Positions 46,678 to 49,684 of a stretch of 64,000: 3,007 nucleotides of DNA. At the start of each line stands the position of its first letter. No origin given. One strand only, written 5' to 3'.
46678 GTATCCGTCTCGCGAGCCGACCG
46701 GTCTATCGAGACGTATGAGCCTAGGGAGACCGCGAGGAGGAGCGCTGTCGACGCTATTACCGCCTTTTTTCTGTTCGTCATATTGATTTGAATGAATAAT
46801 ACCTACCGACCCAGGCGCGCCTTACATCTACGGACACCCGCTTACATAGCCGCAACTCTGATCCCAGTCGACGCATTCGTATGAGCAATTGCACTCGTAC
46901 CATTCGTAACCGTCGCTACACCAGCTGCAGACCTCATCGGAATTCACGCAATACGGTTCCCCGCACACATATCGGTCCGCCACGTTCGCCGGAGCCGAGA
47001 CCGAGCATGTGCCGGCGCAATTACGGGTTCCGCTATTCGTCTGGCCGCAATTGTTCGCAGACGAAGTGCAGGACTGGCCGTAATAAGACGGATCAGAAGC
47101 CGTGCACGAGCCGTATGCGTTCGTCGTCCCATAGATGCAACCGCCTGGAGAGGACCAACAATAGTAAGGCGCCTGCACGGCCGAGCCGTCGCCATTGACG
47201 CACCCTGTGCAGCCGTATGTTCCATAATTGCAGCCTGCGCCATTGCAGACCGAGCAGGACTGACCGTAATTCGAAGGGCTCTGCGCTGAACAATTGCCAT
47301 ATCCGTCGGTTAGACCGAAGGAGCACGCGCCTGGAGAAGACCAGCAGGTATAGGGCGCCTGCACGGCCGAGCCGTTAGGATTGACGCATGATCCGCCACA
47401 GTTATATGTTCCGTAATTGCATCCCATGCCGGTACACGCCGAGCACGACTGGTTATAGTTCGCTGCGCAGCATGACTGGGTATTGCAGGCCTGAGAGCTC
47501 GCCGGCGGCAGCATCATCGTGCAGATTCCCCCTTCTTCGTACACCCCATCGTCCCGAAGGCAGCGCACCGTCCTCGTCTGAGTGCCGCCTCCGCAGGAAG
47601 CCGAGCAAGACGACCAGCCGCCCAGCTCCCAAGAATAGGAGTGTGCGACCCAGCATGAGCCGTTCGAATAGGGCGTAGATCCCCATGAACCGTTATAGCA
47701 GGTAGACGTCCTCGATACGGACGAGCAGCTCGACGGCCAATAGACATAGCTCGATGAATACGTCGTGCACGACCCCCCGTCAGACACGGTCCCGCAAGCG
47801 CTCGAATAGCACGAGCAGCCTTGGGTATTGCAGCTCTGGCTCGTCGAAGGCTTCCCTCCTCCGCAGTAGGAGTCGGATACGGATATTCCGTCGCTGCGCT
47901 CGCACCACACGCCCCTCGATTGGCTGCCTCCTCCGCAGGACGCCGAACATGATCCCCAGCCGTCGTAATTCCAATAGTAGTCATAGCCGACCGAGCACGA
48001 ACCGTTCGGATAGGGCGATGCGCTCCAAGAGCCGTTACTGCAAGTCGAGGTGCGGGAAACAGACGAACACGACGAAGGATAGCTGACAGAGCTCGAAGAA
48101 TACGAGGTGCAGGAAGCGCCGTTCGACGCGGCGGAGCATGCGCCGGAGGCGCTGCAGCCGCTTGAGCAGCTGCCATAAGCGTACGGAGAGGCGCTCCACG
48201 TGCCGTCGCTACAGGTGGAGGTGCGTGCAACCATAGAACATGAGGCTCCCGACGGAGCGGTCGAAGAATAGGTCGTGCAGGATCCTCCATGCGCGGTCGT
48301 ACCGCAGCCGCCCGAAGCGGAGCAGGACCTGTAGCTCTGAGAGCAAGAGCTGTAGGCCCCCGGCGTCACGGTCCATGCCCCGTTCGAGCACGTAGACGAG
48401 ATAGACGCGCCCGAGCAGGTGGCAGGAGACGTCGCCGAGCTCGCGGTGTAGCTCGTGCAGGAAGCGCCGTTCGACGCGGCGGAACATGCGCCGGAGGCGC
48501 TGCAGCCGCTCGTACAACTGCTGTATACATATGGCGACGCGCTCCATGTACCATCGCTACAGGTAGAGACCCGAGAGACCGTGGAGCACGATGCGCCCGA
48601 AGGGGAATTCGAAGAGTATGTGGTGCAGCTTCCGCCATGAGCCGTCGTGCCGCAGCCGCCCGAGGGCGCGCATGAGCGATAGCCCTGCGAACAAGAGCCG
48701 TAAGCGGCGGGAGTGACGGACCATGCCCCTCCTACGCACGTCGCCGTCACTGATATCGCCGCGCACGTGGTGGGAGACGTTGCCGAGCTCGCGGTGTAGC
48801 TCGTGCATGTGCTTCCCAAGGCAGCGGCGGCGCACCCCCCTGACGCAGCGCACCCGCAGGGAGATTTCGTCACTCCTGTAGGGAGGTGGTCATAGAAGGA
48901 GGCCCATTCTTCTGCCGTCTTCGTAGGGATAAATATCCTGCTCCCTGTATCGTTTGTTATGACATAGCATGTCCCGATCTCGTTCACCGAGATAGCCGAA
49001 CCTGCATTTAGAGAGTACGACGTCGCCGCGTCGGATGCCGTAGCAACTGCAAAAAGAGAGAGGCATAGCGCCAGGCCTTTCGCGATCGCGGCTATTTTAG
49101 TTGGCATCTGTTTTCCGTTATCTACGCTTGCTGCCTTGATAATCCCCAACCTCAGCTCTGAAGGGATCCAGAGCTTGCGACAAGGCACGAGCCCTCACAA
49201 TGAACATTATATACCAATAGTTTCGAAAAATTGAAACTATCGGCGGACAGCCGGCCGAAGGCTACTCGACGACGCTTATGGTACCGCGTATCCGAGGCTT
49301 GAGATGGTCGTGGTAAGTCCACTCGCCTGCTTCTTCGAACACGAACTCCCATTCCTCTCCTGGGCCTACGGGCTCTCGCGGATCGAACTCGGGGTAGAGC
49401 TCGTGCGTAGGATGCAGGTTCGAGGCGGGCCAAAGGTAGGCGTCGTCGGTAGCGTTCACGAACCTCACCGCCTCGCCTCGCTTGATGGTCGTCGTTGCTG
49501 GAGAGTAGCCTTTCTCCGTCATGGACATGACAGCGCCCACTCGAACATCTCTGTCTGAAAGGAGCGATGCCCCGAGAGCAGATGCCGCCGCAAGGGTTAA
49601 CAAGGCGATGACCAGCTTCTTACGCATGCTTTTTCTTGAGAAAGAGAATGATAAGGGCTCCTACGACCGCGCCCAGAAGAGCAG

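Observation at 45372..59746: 14-kb extracytoplasmic redox/metal locus bracketed by two DsbA-like paralogues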

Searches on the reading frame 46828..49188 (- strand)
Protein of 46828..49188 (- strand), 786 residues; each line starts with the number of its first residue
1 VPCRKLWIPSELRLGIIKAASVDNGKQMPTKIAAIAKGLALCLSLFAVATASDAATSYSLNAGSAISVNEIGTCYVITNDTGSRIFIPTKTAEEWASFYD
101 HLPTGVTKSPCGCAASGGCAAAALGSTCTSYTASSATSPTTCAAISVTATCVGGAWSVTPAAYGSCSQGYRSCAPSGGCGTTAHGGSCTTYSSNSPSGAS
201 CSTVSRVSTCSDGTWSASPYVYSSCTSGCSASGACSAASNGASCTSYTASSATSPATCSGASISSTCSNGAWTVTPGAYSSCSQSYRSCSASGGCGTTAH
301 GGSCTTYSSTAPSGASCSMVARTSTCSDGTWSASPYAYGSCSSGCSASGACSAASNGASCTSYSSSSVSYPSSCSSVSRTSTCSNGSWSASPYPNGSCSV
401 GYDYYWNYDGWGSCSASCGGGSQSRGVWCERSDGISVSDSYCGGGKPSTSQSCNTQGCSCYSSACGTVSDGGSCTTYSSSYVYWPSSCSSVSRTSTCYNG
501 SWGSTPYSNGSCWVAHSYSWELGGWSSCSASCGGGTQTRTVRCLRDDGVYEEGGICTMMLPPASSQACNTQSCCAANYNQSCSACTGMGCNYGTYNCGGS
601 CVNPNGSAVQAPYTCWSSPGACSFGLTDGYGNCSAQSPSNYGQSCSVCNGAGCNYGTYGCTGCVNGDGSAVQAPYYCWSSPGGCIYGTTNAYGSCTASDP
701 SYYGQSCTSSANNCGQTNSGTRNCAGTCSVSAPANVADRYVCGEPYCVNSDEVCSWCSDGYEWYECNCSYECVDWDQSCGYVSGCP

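Call 4: search_protein_families(library=pfam, max_evalue=0.01, proteins=[window:46828-49188:-])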
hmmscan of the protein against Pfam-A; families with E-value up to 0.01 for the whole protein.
window:46828-49188:- (786 aa): 1 family
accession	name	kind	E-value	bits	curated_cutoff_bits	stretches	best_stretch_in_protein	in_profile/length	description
PF19030.6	TSP1_ADAMTS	-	6e-19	68.5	23.8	2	520-573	1-55/55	Thrombospondin type 1 domain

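Call 9: search_protein_families(library=ncbifam, max_evalue=0.01, proteins=[window:46828-49188:-])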
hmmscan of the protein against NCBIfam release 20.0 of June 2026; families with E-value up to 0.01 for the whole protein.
window:46828-49188:- (786 aa): 0 families

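Call 82: list_cluster_members(proteins=[window:46828-49107:-, window:45372-46100:+, window:59030-59746:+, window:46167-46781:-, window:49262-49627:-, window:50245-50820:+, window:58454-58945:-, window:60474-62303:+])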
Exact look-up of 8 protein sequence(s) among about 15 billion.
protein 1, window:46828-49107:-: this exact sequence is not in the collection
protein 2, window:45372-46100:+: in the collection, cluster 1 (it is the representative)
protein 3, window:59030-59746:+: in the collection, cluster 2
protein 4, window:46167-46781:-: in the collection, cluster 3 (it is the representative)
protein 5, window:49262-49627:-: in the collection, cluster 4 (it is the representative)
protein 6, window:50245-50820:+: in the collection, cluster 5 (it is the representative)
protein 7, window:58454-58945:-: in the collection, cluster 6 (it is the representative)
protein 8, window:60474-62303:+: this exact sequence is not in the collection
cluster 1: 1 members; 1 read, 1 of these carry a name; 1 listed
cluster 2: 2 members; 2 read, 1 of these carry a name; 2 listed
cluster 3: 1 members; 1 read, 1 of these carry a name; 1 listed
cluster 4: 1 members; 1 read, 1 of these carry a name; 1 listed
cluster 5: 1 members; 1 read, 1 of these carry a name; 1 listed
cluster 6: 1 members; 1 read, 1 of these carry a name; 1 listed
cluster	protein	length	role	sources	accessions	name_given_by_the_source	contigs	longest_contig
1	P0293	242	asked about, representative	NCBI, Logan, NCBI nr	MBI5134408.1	MAG: thioredoxin domain-containing protein [Candidatus Taylorbacteria bacterium] | thioredoxin domain-containing protein [Candidatus Taylorbacteria bacterium]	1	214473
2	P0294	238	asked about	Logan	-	-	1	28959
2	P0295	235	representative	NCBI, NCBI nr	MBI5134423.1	MAG: thioredoxin domain-containing protein [Candidatus Taylorbacteria bacterium] | thioredoxin domain-containing protein [Candidatus Taylorbacteria bacterium]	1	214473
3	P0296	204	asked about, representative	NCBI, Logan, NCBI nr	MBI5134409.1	MAG: hypothetical protein HZA81_03450 [Candidatus Taylorbacteria bacterium] | hypothetical protein [Candidatus Taylorbacteria bacterium]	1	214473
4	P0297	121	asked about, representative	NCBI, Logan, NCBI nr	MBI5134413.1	MAG: cupredoxin domain-containing protein [Candidatus Taylorbacteria bacterium] | cupredoxin domain-containing protein [Candidatus Taylorbacteria bacterium]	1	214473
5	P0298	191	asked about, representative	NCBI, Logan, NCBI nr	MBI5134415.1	MAG: hypothetical protein HZA81_03480 [Candidatus Taylorbacteria bacterium] | hypothetical protein [Candidatus Taylorbacteria bacterium]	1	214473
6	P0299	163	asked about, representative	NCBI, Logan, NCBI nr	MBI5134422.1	MAG: hypothetical protein HZA81_03515 [Candidatus Taylorbacteria bacterium] | hypothetical protein [Candidatus Taylorbacteria bacterium]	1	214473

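Call 84: search_protein_families(library=pfam, max_evalue=1, proteins=[window:46828-49107:-])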
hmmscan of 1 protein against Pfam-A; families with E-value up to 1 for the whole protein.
window:46828-49107:- (759 aa): 2 families
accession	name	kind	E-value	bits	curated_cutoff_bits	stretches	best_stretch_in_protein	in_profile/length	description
PF19030.6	TSP1_ADAMTS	-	5.3e-19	68.7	23.8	2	493-546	1-55/55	Thrombospondin type 1 domain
PF19766.4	DUF6253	-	0.34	11.3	25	0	639-667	16-44/81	Family of unknown function (DUF6253)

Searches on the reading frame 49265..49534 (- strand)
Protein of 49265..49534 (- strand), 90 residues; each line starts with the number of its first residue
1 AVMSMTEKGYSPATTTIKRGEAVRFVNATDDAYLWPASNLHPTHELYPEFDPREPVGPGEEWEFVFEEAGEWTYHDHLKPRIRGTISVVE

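Call 77: search_solved_structures(query=A6, max_evalue=1, show_alignments=3)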
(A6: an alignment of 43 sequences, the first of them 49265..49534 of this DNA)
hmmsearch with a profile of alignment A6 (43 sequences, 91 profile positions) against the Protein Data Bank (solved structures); distinct sequences matched with E-value up to 1: 167 (the best 60 are shown).
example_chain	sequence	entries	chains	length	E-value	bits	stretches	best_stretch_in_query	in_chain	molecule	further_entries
9cck_A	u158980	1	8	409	1.3e-08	38.3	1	9-88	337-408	Copper-containing nitrite reductase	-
1sfd_A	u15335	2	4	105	1.9e-07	34.5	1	3-89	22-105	Amicyanin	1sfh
6hbe_A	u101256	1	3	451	2.3e-07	34.2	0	56-89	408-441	Copper-containing nitrite reductase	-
1sf3_A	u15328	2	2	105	4e-07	33.4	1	3-89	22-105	Amicyanin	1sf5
4p5r_A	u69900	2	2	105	7.8e-07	32.5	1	3-89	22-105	Amicyanin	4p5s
2qdv_A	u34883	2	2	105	8.1e-07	32.5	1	3-89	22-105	Amicyanin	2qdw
1mda_A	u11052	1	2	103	1e-06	32.2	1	3-89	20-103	AMICYANIN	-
1aac_A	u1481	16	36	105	1.1e-06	32.1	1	3-89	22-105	AMICYANIN | PROTEIN (AMICYANIN)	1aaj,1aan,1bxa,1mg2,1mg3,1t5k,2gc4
2idt_A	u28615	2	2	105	1.4e-06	31.7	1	3-89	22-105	Amicyanin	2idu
2idq_A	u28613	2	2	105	1.4e-06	31.7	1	3-89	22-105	Amicyanin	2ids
3rym_A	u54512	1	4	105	1.7e-06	31.5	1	3-89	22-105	Amicyanin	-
3ie9_A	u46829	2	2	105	1.7e-06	31.4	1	3-89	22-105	Amicyanin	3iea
2gb2_A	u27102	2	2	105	1.9e-06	31.3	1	3-89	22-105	Amicyanin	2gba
3ply_A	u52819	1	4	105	7.5e-06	29.4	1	3-88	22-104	Amicyanin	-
5fc9_A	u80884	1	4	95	0.00016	25.1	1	11-88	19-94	Blue (Type 1) copper domain protein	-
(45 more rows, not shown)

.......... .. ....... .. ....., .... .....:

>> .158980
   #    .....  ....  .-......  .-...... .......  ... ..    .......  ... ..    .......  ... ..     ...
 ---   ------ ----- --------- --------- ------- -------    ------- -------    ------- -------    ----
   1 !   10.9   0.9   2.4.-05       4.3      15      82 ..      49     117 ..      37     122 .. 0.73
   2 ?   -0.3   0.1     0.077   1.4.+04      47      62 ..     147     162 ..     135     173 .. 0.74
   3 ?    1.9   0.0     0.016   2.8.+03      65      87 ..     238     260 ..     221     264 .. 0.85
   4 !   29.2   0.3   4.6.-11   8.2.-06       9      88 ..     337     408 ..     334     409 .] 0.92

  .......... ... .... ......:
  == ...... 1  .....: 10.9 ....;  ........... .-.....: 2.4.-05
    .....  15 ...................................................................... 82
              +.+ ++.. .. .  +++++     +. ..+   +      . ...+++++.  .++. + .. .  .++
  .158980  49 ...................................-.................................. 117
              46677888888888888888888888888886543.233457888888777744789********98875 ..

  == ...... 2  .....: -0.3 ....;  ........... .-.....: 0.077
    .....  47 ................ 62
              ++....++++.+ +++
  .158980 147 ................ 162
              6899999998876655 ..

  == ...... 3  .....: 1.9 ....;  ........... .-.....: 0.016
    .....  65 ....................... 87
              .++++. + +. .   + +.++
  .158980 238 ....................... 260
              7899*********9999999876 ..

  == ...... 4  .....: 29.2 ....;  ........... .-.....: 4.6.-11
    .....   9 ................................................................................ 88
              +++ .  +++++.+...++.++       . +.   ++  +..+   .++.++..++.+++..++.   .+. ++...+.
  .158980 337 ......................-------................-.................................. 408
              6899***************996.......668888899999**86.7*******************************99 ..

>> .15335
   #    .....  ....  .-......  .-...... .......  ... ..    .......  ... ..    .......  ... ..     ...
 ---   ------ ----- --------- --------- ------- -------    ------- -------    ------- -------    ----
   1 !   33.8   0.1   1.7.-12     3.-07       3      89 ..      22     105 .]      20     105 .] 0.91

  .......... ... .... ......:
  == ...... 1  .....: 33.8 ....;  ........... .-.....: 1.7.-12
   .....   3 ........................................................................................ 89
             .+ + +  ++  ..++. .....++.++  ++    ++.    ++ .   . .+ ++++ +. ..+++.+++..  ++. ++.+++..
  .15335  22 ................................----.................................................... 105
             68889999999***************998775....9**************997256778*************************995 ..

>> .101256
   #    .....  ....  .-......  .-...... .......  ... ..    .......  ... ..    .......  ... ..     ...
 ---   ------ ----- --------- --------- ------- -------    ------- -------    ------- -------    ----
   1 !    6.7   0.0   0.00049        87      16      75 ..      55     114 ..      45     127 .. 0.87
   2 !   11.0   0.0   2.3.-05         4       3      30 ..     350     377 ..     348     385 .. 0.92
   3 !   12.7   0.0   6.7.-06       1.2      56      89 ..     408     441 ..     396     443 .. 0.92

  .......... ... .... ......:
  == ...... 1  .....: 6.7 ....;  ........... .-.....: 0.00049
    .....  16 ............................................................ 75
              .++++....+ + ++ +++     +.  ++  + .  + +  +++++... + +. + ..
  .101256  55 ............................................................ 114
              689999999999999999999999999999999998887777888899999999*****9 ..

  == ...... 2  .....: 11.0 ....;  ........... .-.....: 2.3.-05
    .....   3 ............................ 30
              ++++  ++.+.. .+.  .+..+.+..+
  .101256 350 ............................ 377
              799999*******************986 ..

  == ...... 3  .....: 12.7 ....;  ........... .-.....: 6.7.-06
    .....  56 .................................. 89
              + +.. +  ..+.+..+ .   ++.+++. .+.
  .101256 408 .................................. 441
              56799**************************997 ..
